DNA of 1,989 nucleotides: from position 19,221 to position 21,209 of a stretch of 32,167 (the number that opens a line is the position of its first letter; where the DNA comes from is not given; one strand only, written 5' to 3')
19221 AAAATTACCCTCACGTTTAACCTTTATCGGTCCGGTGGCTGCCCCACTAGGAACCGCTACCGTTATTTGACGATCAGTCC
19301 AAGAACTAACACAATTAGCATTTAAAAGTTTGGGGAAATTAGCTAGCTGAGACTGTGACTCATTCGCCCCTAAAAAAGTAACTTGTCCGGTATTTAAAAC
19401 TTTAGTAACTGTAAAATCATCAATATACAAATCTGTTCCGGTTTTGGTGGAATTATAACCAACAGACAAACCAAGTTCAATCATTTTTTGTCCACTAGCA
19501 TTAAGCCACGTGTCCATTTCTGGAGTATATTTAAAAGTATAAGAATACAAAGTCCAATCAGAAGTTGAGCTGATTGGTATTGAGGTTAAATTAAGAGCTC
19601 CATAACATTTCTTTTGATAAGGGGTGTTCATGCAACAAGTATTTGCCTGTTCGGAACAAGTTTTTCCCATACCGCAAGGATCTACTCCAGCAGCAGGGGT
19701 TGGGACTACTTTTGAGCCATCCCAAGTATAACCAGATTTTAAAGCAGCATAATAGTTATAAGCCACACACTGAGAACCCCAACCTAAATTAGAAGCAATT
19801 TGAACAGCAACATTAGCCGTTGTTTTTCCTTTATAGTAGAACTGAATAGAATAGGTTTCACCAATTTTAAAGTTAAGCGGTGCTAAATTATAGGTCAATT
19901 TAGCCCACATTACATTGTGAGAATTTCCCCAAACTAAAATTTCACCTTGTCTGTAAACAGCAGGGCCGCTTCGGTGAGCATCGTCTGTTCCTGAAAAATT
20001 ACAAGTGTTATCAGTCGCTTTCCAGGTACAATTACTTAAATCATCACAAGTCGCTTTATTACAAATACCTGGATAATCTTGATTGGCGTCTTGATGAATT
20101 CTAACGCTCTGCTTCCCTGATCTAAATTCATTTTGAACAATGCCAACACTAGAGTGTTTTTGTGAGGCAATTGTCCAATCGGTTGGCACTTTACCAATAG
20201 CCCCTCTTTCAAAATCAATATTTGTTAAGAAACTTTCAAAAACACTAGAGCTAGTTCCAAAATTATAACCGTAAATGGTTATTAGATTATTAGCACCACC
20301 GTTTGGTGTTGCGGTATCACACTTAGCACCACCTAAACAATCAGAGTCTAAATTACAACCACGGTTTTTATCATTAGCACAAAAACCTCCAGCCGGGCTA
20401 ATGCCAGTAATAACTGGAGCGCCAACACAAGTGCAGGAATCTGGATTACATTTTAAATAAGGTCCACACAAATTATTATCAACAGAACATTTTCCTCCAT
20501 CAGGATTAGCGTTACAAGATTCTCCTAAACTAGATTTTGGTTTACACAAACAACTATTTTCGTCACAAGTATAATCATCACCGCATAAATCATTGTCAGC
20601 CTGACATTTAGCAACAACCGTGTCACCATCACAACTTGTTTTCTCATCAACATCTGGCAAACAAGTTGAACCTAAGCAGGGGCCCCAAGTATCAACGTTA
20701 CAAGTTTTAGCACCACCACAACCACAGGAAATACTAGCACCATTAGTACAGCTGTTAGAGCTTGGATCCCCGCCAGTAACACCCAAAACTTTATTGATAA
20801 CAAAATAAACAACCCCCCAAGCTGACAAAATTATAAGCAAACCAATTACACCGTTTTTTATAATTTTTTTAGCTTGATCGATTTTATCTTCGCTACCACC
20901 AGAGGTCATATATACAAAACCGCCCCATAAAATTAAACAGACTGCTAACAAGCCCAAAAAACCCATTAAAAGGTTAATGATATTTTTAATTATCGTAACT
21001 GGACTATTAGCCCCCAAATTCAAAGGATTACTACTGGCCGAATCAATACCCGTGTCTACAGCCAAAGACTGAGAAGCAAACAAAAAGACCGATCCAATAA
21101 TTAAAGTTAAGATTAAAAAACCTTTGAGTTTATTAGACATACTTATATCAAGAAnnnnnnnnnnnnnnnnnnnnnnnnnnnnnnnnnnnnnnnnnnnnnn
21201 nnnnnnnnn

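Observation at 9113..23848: Seven-gene, 14.7-kb operon of giant Cys-rich surface proteins plus small Ca-repeat membrane proteins: candidate undescribed cell-surface attachment system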

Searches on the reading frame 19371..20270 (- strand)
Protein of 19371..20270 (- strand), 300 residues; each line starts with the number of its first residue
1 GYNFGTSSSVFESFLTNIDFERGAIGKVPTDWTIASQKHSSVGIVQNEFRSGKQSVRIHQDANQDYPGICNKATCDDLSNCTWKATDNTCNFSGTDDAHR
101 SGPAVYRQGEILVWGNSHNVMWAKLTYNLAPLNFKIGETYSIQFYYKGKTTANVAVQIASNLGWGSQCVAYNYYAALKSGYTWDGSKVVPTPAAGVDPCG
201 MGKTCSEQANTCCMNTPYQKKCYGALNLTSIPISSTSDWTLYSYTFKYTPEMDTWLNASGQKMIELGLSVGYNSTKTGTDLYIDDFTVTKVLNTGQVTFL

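Call 76: search_solved_structures(query=window:19371-20270:-, max_evalue=1, show_alignments=1)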
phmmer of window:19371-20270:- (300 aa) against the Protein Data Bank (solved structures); distinct sequences matched with E-value up to 1: 0.

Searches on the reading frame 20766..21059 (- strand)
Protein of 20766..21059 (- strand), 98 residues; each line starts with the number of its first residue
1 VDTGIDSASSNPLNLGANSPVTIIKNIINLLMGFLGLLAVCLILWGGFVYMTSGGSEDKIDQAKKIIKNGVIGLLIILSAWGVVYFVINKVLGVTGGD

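Call 70: search_protein_representatives(protein=window:20766-21059:-)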
Query: 98 residues. Proteins with E-value up to 0.001 (for the whole library): 34858; up to 1e-10: 4613; up to 1e-30: 10. The best 150 are listed.
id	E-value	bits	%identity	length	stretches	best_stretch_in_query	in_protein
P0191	1.2e-39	150.4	31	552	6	22-96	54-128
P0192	1.2e-39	150.3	33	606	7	16-87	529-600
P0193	3.9e-37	142.3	31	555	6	3-90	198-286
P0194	5.9e-35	135.4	33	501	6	22-88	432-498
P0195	8.1e-34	131.7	30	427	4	24-85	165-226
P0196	3.5e-33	129.7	36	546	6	8-93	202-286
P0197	4.2e-33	129.4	33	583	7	23-89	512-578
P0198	3.3e-32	126.5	32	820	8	10-88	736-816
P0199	2.4e-31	123.8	39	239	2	2-96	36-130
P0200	9.9e-31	121.8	44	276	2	18-92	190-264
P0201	4.7e-30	119.6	35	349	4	25-86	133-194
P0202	1.2e-29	118.3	39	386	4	19-89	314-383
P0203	1.3e-29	118.2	37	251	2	8-97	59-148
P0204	6.1e-29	116.1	41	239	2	9-89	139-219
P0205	1.6e-28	114.7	30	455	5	21-84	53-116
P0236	2.8e-23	97.9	52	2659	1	10-98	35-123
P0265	2.4e-21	91.7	55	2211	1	13-98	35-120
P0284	1.7e-20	89.0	51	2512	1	6-96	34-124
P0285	1.8e-20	88.9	56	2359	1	12-98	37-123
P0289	2.8e-20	88.3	56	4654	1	10-97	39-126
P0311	1.1e-19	86.4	49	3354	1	1-96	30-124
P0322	1.8e-19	85.7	49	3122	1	1-97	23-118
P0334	3.3e-19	84.9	46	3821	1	4-97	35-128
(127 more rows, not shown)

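Call 81: find_encoding_contigs(protein=P0289, flank=10000, max_places=2)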
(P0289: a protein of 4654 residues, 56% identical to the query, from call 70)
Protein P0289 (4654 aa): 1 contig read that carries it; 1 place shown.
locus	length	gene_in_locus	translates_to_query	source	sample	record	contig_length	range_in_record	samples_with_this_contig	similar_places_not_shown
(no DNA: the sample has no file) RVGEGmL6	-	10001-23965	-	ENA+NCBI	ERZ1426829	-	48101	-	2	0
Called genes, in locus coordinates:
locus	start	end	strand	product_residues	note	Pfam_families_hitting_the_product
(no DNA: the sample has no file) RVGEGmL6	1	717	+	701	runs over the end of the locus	PF00580:UvrD-helicase, PF13245:AAA_19, PF13604:AAA_30 (faint), PF01443:Viral_helicase1 (faint), PF13087:AAA_12 (faint), PF13361:UvrD_C, PF13538:UvrD_C_2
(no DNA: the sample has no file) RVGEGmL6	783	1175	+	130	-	-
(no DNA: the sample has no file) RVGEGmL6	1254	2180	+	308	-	PF14257:DUF4349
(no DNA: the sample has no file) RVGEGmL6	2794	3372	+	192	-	PF00334:NDK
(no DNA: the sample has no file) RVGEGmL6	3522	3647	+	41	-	-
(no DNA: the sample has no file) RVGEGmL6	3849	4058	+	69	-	-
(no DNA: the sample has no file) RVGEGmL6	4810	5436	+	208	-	PF10502:Peptidase_S26, PF00717:Peptidase_S24 (faint)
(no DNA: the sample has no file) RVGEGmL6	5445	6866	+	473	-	PF13393:tRNA-synt_His, PF00587:tRNA-synt_2b, PF13393:tRNA-synt_His, PF03129:HGTP_anticodon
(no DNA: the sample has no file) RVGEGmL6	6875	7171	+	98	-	-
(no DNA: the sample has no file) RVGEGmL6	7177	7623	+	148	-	PF09424:YqeY, PF02637:GatB_Yqey (faint)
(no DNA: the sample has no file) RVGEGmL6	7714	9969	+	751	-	PF18895:T4SS_pilin (weak), PF13205:Big_5 (faint)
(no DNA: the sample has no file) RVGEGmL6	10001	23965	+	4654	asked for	PF18895:T4SS_pilin, PF13205:Big_5 (faint), PF01833:TIG (faint), PF13385:Laminin_G_3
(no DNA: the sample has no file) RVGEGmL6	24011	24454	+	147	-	PF18884:TSP3_bac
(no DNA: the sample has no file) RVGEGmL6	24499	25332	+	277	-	PF18884:TSP3_bac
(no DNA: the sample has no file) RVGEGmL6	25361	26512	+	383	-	-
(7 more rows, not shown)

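Call 82: find_encoding_contigs(protein=P0198, flank=8000, max_places=2)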
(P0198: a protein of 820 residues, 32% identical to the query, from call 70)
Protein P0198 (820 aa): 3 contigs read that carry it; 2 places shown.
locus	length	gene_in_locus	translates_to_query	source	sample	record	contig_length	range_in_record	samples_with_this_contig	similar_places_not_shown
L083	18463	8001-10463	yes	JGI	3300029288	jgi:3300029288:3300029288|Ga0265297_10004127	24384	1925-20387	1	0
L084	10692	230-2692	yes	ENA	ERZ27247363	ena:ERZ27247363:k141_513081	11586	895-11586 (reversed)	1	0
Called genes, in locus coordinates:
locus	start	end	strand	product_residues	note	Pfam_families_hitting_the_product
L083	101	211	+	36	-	-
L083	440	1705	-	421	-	PF01368:DHH, PF02272:DHHA1 (weak)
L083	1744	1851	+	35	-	-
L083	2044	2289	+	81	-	PF01783:Ribosomal_L32p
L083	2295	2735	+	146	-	PF01029:NusB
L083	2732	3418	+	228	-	PF22935:RM44_endonuclase (faint), PF14622:Ribonucleas_3_3, PF00636:Ribonuclease_3, PF00035:dsrm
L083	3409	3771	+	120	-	PF02033:RBFA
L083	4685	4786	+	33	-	-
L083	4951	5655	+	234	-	PF28597:T2SSF_N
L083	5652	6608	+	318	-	PF18075:FtsX_ECD, PF02687:FtsX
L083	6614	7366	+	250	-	PF11967:RecO_N, PF02565:RecO_C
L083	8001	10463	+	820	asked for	PF04956:TrbC (faint), PF18895:T4SS_pilin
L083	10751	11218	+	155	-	PF18895:T4SS_pilin (weak)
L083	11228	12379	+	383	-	PF18895:T4SS_pilin, PF00801:PKD (weak)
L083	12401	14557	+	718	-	PF00801:PKD, PF18911:PKD_4, PF18911:PKD_4, PF00801:PKD, PF18911:PKD_4, PF18911:PKD_4, PF00801:PKD, PF18911:PKD_4, +13 more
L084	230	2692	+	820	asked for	PF04956:TrbC (faint), PF18895:T4SS_pilin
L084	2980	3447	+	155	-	PF18895:T4SS_pilin (weak)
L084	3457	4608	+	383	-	PF18895:T4SS_pilin, PF00801:PKD (weak)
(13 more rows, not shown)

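Call 83: find_encoding_contigs(protein=P0334, flank=10000, max_places=1)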
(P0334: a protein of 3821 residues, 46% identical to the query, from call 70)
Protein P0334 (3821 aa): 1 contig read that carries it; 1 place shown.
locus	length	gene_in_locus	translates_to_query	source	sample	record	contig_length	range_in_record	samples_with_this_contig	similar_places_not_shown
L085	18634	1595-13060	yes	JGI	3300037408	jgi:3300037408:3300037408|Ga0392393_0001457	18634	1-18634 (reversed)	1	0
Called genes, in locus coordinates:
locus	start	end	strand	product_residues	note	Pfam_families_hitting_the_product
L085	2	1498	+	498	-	?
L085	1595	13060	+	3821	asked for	PF18895:T4SS_pilin, PF13205:Big_5 (faint), PF08309:LVIVD (weak)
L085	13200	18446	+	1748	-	-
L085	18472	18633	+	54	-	?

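Call 84: find_encoding_contigs(protein=P0311, flank=10000, max_places=1)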
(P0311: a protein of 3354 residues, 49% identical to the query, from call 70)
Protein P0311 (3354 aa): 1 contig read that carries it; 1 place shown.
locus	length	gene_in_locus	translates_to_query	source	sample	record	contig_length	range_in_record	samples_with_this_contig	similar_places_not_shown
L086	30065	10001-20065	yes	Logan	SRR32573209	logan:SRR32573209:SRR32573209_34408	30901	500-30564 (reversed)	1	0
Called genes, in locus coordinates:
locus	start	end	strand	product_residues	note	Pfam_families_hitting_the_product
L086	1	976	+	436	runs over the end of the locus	?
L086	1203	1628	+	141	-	-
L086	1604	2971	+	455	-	PF00919:UPF0004, PF04055:Radical_SAM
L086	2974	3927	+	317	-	PF01745:IPT, PF01715:IPPT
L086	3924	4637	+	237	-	PF00483:NTP_transferase, PF12804:NTP_transf_3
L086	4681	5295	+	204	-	PF10502:Peptidase_S26, PF00717:Peptidase_S24 (weak)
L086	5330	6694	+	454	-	PF13393:tRNA-synt_His, PF00587:tRNA-synt_2b, PF03129:HGTP_anticodon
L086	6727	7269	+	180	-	PF27226:AF_1845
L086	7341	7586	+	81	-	PF01165:Ribosomal_S21 (weak)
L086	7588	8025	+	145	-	PF09424:YqeY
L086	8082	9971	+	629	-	PF18895:T4SS_pilin, PF13205:Big_5 (faint)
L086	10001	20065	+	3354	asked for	PF18895:T4SS_pilin, PF13205:Big_5 (faint), PF17957:Big_7, PF01833:TIG (faint), PF13620:CarboxypepD_reg (faint)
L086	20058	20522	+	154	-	PF18884:TSP3_bac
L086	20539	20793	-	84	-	-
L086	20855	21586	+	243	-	PF18884:TSP3_bac (weak)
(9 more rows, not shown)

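Call 85: find_encoding_contigs(protein=P0322, flank=10000, max_places=1)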
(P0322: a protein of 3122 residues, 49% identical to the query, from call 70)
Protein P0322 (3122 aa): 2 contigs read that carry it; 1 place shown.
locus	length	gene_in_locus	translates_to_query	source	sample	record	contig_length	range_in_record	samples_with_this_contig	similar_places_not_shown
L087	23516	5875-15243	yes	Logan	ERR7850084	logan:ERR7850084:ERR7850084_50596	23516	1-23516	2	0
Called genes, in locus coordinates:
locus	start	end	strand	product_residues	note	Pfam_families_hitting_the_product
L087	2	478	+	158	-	?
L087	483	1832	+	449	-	PF13393:tRNA-synt_His, PF00587:tRNA-synt_2b (weak), PF13393:tRNA-synt_His, PF03129:HGTP_anticodon (weak)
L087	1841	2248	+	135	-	PF11969:DcpS_C, PF01230:HIT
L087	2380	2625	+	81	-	-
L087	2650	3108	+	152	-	PF09424:YqeY, PF02637:GatB_Yqey (weak)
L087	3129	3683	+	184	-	-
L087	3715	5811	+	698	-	PF18895:T4SS_pilin, PF13205:Big_5 (weak)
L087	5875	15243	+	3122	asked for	PF18895:T4SS_pilin, PF13205:Big_5 (weak), PF01833:TIG (faint), PF01229:Glyco_hydro_39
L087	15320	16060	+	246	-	-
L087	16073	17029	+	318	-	-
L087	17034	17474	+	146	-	PF02130:YbeY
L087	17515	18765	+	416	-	PF11104:PilM_2 (faint), PF02491:SHS2_FTSA, PF06723:MreB_Mbl, PF14450:FtsA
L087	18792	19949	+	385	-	PF00091:Tubulin, PF12327:FtsZ_C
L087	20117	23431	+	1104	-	PF03477:ATP-cone, PF00317:Ribonuc_red_lgN, PF02867:Ribonuc_red_lgC, PF14890:Intein_splicing, PF14528:LAGLIDADG_3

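Call 87: list_cluster_members(proteins=[P0289, P0311, P0322, P0236, P0265, P0284, P0285, P0334, P0001, P0198])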
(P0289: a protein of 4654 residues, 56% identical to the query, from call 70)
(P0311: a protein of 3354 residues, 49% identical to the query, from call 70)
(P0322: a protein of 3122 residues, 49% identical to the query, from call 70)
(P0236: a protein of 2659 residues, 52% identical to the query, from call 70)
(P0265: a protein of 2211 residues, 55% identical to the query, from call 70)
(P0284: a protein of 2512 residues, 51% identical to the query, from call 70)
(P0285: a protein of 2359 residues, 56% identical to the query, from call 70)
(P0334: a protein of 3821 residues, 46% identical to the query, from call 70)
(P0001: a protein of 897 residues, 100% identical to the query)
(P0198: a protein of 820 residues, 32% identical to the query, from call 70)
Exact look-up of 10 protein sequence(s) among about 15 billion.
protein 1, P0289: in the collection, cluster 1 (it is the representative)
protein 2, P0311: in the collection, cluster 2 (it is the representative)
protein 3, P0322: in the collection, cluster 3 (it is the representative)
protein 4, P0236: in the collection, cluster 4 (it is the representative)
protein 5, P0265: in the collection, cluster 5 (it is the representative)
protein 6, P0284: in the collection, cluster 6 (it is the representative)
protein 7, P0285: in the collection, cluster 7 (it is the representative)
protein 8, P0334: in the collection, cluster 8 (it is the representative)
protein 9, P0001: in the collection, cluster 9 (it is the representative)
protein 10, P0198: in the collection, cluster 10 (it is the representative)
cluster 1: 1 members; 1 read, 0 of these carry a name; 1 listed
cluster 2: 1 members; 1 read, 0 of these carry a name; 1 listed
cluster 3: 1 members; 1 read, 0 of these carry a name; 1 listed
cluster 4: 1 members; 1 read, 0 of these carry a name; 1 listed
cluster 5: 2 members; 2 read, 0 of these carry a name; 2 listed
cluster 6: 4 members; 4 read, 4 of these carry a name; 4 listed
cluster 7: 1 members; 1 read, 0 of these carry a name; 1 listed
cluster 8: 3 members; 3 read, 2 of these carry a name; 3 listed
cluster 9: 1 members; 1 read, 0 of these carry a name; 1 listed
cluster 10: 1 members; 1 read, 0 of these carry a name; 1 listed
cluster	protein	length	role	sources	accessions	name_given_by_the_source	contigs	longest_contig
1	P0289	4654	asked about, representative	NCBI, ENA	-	-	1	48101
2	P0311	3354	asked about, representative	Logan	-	-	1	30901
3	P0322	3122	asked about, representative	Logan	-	-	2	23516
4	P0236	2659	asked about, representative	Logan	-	-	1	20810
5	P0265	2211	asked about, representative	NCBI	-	-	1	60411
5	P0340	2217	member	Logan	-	-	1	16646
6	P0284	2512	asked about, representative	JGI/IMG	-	hypothetical protein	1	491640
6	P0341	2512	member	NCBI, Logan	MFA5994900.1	MAG: Ig-like domain-containing protein [Patescibacteria group bacterium]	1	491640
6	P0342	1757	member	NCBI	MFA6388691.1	MAG: Ig-like domain-containing protein, partial [Patescibacteria group bacterium]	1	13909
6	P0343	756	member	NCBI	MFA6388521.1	MAG: Ig-like domain-containing protein, partial [Patescibacteria group bacterium]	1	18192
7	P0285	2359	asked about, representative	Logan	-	-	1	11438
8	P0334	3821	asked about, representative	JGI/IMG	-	hypothetical protein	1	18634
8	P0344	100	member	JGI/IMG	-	hypothetical protein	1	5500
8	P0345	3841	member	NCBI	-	-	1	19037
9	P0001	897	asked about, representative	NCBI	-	-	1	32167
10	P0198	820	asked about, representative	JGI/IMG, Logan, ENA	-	-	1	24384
